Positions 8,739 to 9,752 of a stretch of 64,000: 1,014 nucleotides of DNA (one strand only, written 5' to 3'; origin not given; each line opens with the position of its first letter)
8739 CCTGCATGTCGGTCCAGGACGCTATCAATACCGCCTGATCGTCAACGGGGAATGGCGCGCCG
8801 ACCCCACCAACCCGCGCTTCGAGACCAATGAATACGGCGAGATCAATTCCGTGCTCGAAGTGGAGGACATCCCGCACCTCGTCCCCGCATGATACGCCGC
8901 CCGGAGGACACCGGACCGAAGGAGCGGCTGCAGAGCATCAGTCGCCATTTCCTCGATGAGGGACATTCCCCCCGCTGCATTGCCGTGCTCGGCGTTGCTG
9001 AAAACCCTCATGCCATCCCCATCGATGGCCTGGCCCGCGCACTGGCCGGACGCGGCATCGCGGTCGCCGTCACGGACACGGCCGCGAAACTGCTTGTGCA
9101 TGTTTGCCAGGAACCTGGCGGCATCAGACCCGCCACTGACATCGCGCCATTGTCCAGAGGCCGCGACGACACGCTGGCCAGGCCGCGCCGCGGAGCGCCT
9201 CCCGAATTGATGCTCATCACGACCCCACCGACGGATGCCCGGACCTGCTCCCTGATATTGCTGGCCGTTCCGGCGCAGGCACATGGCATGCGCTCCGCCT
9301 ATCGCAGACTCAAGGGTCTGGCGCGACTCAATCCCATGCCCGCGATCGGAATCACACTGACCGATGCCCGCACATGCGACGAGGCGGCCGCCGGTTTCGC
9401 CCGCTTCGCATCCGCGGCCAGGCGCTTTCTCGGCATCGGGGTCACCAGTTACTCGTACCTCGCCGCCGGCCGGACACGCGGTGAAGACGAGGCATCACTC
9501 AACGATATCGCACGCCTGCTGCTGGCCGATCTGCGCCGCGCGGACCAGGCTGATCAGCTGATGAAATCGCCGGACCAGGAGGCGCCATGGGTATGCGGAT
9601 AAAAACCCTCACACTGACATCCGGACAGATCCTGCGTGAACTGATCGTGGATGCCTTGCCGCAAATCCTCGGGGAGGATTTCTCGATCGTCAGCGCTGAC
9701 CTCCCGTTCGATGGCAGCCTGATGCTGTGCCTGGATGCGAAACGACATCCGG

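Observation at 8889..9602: Degenerate ParA/MinD-like protein lacking the Walker A P-loop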

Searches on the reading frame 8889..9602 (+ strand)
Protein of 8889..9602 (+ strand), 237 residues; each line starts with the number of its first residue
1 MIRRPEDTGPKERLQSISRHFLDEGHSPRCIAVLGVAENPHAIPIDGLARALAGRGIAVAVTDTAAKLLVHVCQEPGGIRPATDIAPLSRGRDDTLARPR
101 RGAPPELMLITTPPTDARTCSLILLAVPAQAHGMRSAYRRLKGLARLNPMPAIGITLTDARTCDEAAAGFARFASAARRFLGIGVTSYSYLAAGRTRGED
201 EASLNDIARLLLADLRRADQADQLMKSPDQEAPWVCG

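Call 3: search_protein_families(library=pfam, proteins=[window:8889-9602:+], max_evalue=1)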
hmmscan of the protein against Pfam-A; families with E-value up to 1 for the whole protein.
window:8889-9602:+ (237 aa): 0 families

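Call 4: search_protein_families(library=ncbifam, proteins=[window:8889-9602:+], max_evalue=1)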
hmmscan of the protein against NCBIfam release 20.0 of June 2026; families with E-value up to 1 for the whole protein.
window:8889-9602:+ (237 aa): 0 families

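Call 5: find_homologous_proteins(query=window:8889-9599:+, max_evalue=0.001)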
Query window:8889-9599:+ (237 aa): 10 proteins with E <= 0.001 among 7564 candidates.
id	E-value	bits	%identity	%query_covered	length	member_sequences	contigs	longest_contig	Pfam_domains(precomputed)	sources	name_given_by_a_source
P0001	1.5e-140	484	94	100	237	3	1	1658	-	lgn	-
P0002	4.1e-88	313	66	100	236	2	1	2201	-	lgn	-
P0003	6.9e-86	305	68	100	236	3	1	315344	-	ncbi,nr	ncbi:MAG: hypothetical protein IPM20_11715 [Gammaproteobacteria bacterium]|nr:hypothetical protein [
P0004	1.5e-84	301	65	100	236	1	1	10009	-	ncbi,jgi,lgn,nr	ncbi:MAG: hypothetical protein IPM20_14220 [Gammaproteobacteria bacterium]|nr:hypothetical protein [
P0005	4.0e-54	202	48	99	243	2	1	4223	-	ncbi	-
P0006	6.3e-53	198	51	99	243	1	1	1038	-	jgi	-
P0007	1.4e-45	174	52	90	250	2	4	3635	-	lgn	-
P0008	3.4e-43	166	49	90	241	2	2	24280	-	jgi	jgi:hypothetical protein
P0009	3.9e-41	159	50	90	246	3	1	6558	-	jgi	jgi:hypothetical protein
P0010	1.3e-40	157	44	94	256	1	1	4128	-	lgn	-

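Call 6: search_solved_structures(query=window:8889-9599:+, max_evalue=10)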
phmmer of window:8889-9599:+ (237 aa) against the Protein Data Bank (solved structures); distinct sequences matched with E-value up to 10: 2.
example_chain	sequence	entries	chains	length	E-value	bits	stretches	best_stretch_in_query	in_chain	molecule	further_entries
7rd1_N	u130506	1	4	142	0.047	16.4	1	156-217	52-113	Hexon-interlacing protein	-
9atz_O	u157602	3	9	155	1.2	11.8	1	178-230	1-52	Transmembrane protein gp41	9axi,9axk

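Call 10: search_solved_structures(query=A1, max_evalue=10, show_alignments=3)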
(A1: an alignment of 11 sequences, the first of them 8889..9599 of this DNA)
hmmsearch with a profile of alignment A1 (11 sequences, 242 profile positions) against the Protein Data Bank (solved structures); distinct sequences matched with E-value up to 10: 5.
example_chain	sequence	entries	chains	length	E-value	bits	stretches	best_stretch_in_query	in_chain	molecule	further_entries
8pb9_A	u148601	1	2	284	0.074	15.6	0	117-185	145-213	Antiactivator FleN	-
9ip0_A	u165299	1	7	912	0.079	15.5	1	39-114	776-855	Chaperone protein ClpB1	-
8p53_A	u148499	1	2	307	0.082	15.5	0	117-185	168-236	Antiactivator FleN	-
5j1j_A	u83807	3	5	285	0.19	14.3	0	117-185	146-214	Site-determining protein | Transcriptional antiactivator FleN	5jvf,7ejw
2d16_A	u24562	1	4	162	0.34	13.4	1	28-104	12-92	hypothetical protein PH1918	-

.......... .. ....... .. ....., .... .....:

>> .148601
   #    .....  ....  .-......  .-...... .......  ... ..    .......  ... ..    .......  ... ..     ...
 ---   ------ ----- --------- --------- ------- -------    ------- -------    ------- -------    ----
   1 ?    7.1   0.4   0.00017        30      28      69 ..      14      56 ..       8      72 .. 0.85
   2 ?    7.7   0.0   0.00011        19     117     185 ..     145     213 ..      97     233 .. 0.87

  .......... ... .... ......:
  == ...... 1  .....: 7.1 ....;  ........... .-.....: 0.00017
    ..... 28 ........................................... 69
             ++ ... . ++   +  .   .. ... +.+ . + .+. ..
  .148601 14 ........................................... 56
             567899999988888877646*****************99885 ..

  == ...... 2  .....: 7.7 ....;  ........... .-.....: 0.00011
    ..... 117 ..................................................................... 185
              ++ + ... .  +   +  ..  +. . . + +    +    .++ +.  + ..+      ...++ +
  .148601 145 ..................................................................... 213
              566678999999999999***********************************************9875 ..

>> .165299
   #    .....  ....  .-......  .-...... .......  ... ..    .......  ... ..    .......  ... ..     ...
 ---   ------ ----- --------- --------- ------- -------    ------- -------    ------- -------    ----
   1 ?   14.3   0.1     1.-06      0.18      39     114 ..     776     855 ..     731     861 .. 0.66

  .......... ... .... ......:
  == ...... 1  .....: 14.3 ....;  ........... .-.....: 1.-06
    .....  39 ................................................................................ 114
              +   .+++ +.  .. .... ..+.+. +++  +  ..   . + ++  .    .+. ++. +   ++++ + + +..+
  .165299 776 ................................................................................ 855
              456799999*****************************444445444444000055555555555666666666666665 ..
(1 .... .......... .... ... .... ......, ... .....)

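Call 11: find_encoding_contigs(protein=P0003, flank=8000, max_places=3)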
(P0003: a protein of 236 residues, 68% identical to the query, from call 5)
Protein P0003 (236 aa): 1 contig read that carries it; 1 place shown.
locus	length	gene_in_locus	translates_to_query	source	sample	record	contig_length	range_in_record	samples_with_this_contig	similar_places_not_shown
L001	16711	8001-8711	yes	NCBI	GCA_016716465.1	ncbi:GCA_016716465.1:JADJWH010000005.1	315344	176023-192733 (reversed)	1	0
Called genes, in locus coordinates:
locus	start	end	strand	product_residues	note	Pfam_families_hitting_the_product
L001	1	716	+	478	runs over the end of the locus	PF00675:Peptidase_M16, PF05193:Peptidase_M16_C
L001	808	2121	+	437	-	PF00675:Peptidase_M16, PF05193:Peptidase_M16_C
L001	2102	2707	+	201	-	PF03602:Cons_hypoth95, PF05175:MTS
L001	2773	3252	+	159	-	PF01467:CTP_transf_like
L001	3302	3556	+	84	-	PF00037:Fer4 (weak), PF12838:Fer4_7 (weak), PF13187:Fer4_9 (faint)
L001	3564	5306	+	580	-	PF01019:G_glu_transpept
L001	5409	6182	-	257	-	PF03372:Exo_endo_phos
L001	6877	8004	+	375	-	PF00142:Fer4_NifH (weak), PF01656:CbiA, PF02374:ArsA_ATPase (weak), PF06564:CBP_BcsQ, PF09140:MipZ (weak), PF10609:ParA, PF13614:AAA_31, PF16561:AMPK1_CBM, +1 more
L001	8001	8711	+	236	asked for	-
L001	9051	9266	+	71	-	-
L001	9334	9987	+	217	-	PF00156:Pribosyltran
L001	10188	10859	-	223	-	-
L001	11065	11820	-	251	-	PF01925:TauE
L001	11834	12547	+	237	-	PF13511:DUF4124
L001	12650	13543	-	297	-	PF00696:AA_kinase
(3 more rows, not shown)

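Call 17: predict_structure(alignment_id=A1)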
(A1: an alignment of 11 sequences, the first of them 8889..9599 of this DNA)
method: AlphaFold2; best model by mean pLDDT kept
length: 237 residues; sequences in the alignment: 11
mean_pLDDT: 74.3   pTM: 0.71
mean pLDDT of the five models: 74.3, 72.3, 71.9, 71.4, 68.9
residues with pLDDT >= 90: 75; 70-90: 74; 50-70: 38; < 50: 50
segments of 3 or more residues with pLDDT < 50: 1-8, 18-25, 80-101, 230-237
pLDDT, mean of each block of 10 residues (from residue 1): 45 49 61 78 85 88 69 62 42 40 76 78 92 91 89 92 93 95 93 72 91 90 63 42
secondary structure, 60 per line:
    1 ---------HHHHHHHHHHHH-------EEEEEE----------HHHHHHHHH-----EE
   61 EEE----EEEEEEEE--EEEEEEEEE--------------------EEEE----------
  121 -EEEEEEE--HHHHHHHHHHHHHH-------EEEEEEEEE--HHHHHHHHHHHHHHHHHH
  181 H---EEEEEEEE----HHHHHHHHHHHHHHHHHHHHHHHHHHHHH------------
elements in order: H10-21 E29-34 H45-53 E59-63 E68-75 E78-86 E107-110 E122-128 H131-144 E152-160 H163-181 E185-192 H197-225

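Call 19: search_protein_representatives(alignment_id=A1)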
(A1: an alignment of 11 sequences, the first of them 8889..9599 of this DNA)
Query: 11 sequences, 242 profile positions. Proteins with E-value up to 0.001 (for the whole library): 136; up to 1e-10: 53; up to 1e-30: 13. The best 136 are listed.
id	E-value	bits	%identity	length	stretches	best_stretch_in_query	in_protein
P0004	1.9e-113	394.2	-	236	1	1-242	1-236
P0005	1.2e-111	388.3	-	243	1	1-242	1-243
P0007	2.0e-100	351.5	-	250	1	3-234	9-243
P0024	4.2e-68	245.7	-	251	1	2-234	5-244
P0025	4.1e-64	232.6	-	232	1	6-225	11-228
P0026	6.7e-62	225.4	-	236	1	9-228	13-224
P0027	1.4e-45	171.9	-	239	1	9-220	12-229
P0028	2.7e-45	171.0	-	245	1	9-223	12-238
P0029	7.0e-42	159.8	-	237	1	7-227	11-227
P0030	4.6e-40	153.9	-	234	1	9-223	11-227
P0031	6.0e-38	146.9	-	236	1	8-228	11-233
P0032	3.0e-32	128.3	-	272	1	9-233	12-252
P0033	5.5e-32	127.4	-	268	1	4-228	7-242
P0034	1.5e-30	122.7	-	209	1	4-214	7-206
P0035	3.2e-30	121.7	-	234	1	9-214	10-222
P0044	4.5e-19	85.1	-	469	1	8-193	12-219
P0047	2.5e-16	76.2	-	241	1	8-234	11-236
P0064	7.7e-12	61.5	-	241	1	8-217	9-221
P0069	4.4e-11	59.0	-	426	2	102-222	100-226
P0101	1.3e-06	44.3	-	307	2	122-202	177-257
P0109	7.9e-06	41.8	-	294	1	127-216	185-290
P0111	1.4e-05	41.0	-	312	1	106-191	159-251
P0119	3.1e-05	39.8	-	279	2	99-188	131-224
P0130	1.5e-04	37.5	-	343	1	122-194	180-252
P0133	2.3e-04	37.0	-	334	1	117-199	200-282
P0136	2.7e-04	36.7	-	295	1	131-219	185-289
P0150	6.3e-04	35.5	-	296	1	121-198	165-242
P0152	6.9e-04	35.4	-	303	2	122-211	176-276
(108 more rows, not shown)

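Call 22: search_protein_families(library=pfam, alignment_id=A2, max_evalue=0.01)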
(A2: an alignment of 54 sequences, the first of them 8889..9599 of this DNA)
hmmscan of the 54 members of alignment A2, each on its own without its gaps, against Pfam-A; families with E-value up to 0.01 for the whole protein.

A. member 1, window:8889-9599:+ (237 aa): 0 families

B. families by the number of members that match (of 54 scanned): 2 families
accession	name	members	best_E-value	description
PF01692.24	Paramyxo_C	1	0.008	Paramyxovirus non-structural protein C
PF15736.10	DUF4684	1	0.0091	Domain of unknown function (DUF4684)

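Call 23: search_protein_families(library=pfam, alignment_id=A3, max_evalue=0.01)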
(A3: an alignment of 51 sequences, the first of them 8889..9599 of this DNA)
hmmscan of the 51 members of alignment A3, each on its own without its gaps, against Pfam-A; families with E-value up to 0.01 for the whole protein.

A. member 1, window:8889-9599:+ (237 aa): 0 families

B. families by the number of members that match (of 51 scanned): 20 families
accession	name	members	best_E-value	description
PF01656.29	CbiA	12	2.3e-11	CobQ/CobB/MinD/ParA nucleotide binding domain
PF10609.15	ParA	8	5.2e-13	NUBPL iron-transfer P-loop NTPase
PF13614.12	AAA_31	6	4.4e-08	AAA domain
PF03308.22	MeaB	3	1.9e-06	Methylmalonyl Co-A mutase-associated GTPase MeaB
PF06564.18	CBP_BcsQ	3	8.8e-06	Cellulose biosynthesis protein BcsQ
PF13481.12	AAA_25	3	1e-05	AAA domain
PF09140.17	MipZ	2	4.1e-06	ATPase MipZ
PF13191.12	AAA_16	2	0.00026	AAA ATPase domain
PF20720.3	nSTAND3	2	0.00057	Novel STAND NTPase 3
PF02374.21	ArsA_ATPase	2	0.00065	Anion-transporting ATPase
PF16575.11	CLP1_P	2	0.0019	mRNA cleavage and polyadenylation factor CLP1 P-loop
PF00142.24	Fer4_NifH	2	0.0035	4Fe-4S iron sulfur cluster binding proteins, NifH/frxC family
PF00448.28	SRP54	2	0.008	SRP54-type protein, GTPase domain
PF13604.12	AAA_30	1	0.00038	AAA domain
PF13521.12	AAA_28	1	0.00061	AAA domain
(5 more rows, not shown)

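Call 56: find_encoding_contigs(protein=P0133, flank=5000, max_places=3)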
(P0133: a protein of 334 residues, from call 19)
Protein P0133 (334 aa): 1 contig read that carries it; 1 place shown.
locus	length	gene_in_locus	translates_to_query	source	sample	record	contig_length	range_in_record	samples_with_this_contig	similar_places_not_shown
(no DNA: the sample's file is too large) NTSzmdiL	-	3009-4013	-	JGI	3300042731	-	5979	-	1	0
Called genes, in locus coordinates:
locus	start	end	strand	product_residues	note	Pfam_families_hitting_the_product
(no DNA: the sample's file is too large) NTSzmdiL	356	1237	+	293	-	PF02744:GalP_UDP_tr_C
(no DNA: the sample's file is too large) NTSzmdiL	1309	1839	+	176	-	PF01613:Flavin_Reduct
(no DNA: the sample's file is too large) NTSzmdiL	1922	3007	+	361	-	PF00142:Fer4_NifH (weak), PF01656:CbiA, PF06564:CBP_BcsQ, PF09140:MipZ (weak), PF10609:ParA, PF13614:AAA_31, PF02922:CBM_48 (weak), PF16561:AMPK1_CBM, +1 more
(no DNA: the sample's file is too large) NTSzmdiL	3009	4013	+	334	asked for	PF10609:ParA (faint)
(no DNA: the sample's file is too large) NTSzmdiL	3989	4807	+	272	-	-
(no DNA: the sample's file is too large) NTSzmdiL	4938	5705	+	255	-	PF02517:Rce1-like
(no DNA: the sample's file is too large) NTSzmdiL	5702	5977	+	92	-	?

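Call 58: find_encoding_contigs(protein=P0152, flank=5000, max_places=2)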
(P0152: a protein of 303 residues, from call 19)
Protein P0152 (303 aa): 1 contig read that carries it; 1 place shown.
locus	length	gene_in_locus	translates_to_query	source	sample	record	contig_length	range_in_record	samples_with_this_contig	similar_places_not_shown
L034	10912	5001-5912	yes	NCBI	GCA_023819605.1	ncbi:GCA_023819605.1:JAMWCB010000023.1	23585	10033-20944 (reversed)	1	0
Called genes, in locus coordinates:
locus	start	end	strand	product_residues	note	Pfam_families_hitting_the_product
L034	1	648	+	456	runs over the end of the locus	PF00890:FAD_binding_2 (weak), PF01134:GIDA (weak), PF01266:DAO (faint), PF03486:HI0933_like (faint), PF07992:Pyr_redox_2, PF12831:FAD_oxidored, PF00070:Pyr_redox, PF02852:Pyr_redox_dim, +2 more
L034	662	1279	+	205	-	PF21948:LplA-B_cat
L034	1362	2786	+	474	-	PF00483:NTP_transferase, PF22640:ManC_GMP_beta-helix, PF01050:MannoseP_isomer, PF07883:Cupin_2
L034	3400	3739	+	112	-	-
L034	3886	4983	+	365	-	PF01656:CbiA, PF02374:ArsA_ATPase (weak), PF06564:CBP_BcsQ, PF09140:MipZ (weak), PF10609:ParA, PF13614:AAA_31, PF02922:CBM_48, PF16561:AMPK1_CBM, +1 more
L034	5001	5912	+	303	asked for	PF01656:CbiA (faint)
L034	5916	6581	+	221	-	-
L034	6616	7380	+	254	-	PF02578:Cu-oxidase_4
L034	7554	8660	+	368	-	PF16258:DUF4912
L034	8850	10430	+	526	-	PF03065:Glyco_hydro_57, PF09210:BE_C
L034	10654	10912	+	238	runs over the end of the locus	PF01255:Prenyltransf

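Call 59: find_encoding_contigs(protein=P0109, flank=5000, max_places=2)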
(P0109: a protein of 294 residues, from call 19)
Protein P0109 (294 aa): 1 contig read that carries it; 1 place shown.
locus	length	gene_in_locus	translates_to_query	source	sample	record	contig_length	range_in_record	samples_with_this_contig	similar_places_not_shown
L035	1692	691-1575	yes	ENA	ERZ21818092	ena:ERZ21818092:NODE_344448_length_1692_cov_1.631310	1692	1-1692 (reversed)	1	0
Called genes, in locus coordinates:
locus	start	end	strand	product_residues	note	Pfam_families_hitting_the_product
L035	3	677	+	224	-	?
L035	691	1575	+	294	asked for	-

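Call 60: find_encoding_contigs(protein=P0119, flank=5000, max_places=2)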
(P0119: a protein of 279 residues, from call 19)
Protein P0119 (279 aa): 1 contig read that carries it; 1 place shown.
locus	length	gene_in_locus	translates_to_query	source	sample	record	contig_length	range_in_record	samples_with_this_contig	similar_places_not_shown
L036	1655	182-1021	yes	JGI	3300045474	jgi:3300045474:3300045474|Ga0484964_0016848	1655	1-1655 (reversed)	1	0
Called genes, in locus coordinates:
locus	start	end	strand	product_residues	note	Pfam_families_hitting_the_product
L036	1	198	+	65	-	?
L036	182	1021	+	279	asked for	-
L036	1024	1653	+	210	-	?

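Call 64: find_homologous_proteins(query=A4, max_evalue=0.00001)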
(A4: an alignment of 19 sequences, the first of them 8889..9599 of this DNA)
Query A4 (19 sequences) (237 aa, profile of the alignment): 8 proteins with E <= 0.00001 among 8000 candidates.
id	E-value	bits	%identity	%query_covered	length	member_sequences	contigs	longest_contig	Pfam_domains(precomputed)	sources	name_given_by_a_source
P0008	8.4e-83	296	49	90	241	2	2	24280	-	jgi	jgi:hypothetical protein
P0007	5.1e-82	293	52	90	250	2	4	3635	-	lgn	-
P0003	3.2e-77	277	68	100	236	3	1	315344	-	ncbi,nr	ncbi:MAG: hypothetical protein IPM20_11715 [Gammaproteobacteria bacterium]|nr:hypothetical protein [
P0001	4.0e-76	274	94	100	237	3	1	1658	-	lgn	-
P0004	8.1e-75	269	65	100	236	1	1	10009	-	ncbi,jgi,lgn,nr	ncbi:MAG: hypothetical protein IPM20_14220 [Gammaproteobacteria bacterium]|nr:hypothetical protein [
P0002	1.3e-73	266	66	100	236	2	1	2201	-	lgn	-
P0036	2.4e-71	258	30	90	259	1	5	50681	-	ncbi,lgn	ncbi:MAG: hypothetical protein ACE5EH_13015 [Gammaproteobacteria bacterium]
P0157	3.0e-36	143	26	80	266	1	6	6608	-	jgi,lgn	-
